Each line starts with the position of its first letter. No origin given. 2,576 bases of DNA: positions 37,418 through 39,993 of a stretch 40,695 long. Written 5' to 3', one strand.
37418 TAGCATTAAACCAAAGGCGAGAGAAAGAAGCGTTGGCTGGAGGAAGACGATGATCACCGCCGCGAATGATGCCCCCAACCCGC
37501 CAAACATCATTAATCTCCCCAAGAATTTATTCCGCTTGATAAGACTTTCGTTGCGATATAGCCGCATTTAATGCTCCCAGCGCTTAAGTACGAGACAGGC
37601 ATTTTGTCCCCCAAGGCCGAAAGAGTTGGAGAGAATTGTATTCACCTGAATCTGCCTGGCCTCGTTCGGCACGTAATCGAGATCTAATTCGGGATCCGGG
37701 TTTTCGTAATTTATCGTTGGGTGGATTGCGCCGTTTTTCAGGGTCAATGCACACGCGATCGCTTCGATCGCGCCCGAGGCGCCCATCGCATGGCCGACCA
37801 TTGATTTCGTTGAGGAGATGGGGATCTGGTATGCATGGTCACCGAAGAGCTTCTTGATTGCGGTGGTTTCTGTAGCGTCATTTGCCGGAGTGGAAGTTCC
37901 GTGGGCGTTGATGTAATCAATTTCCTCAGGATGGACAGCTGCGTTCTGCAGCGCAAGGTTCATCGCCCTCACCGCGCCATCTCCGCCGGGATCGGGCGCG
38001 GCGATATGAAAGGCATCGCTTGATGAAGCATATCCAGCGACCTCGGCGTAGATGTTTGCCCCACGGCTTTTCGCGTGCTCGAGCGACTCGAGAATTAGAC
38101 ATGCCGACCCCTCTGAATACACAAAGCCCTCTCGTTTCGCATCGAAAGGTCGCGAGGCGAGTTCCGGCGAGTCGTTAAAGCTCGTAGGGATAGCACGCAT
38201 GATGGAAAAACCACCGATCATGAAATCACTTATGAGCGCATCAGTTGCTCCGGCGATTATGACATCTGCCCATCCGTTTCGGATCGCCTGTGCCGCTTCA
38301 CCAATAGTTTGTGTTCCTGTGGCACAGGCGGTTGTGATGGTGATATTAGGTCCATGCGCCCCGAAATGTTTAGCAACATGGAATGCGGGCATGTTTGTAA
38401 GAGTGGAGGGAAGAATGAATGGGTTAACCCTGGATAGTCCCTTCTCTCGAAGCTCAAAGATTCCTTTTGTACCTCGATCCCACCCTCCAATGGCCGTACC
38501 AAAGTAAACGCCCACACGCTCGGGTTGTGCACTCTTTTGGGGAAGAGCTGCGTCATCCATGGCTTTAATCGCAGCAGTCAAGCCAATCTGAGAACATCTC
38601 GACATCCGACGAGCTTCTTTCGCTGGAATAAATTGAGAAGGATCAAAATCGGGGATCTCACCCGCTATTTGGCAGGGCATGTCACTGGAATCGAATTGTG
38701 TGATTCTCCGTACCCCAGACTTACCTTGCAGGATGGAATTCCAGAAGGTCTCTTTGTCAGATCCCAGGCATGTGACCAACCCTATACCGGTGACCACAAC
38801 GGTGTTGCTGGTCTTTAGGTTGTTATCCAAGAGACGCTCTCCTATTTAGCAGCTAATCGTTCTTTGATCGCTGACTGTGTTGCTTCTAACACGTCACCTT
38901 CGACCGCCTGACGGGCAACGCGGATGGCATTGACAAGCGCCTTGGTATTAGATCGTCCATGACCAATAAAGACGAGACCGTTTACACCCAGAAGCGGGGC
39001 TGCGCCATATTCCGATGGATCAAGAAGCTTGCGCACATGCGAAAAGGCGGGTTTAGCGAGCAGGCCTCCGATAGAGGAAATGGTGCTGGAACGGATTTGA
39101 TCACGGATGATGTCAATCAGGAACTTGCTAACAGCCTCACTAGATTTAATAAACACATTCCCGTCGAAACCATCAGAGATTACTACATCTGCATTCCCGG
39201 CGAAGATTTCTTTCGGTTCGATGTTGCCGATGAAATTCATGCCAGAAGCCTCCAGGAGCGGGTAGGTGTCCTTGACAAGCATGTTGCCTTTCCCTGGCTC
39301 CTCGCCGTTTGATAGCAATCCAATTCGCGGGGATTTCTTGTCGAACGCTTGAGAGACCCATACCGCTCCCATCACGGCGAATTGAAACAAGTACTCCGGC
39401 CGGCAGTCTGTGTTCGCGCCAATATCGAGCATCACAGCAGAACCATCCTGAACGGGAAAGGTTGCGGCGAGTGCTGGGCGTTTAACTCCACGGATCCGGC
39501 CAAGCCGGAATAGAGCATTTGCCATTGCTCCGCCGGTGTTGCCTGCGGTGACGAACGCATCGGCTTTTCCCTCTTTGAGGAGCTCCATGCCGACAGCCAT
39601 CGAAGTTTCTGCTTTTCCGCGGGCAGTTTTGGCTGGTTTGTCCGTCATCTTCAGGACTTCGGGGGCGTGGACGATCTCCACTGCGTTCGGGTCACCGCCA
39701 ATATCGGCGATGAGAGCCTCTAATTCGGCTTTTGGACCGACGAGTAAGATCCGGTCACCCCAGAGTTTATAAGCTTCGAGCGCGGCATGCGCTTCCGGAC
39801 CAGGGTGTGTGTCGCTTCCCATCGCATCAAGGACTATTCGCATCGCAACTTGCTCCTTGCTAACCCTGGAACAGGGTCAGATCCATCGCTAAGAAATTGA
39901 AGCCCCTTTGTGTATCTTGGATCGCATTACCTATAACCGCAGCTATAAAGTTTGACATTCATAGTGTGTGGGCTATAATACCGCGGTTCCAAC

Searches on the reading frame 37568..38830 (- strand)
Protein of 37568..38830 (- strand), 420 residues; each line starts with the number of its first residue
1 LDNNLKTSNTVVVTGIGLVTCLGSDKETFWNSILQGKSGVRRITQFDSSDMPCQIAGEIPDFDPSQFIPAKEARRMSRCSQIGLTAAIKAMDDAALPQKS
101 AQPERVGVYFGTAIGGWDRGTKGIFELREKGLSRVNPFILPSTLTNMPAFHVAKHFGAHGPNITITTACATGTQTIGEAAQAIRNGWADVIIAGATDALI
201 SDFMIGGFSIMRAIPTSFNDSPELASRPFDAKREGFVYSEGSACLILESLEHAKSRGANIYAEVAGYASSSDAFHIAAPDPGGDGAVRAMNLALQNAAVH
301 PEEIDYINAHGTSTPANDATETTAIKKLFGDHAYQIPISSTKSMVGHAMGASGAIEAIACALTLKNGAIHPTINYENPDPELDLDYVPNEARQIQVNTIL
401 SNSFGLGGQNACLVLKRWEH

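Call 9: search_protein_families(library=pfam, proteins=[window:37568-38830:-], max_evalue=0.001)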
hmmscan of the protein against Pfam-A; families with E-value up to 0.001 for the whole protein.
window:37568-38830:- (420 aa): 3 families
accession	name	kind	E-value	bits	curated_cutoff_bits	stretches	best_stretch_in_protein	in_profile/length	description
PF00109.32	ketoacyl-synt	-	1.4e-52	179.3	20.8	1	9-253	2-252/252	Beta-ketoacyl synthase, N-terminal domain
PF02801.28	Ketoacyl-synt_C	-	2.6e-39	134.3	20.8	1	261-376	1-119/119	Beta-ketoacyl synthase, C-terminal domain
PF00108.29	Thiolase_N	-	0.00022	21.2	26.4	1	156-195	70-111/260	Thiolase, N-terminal domain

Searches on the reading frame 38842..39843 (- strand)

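Call 9: search_protein_families(library=pfam, proteins=[window:38842-39843:-], max_evalue=0.001)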
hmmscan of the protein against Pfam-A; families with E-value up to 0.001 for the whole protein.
window:38842-39843:- (333 aa): 1 family
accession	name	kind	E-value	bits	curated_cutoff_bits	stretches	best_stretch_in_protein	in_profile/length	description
PF02504.20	FA_synthesis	-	4.3e-96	322.2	29.1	1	1-319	1-322/324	Fatty acid synthesis protein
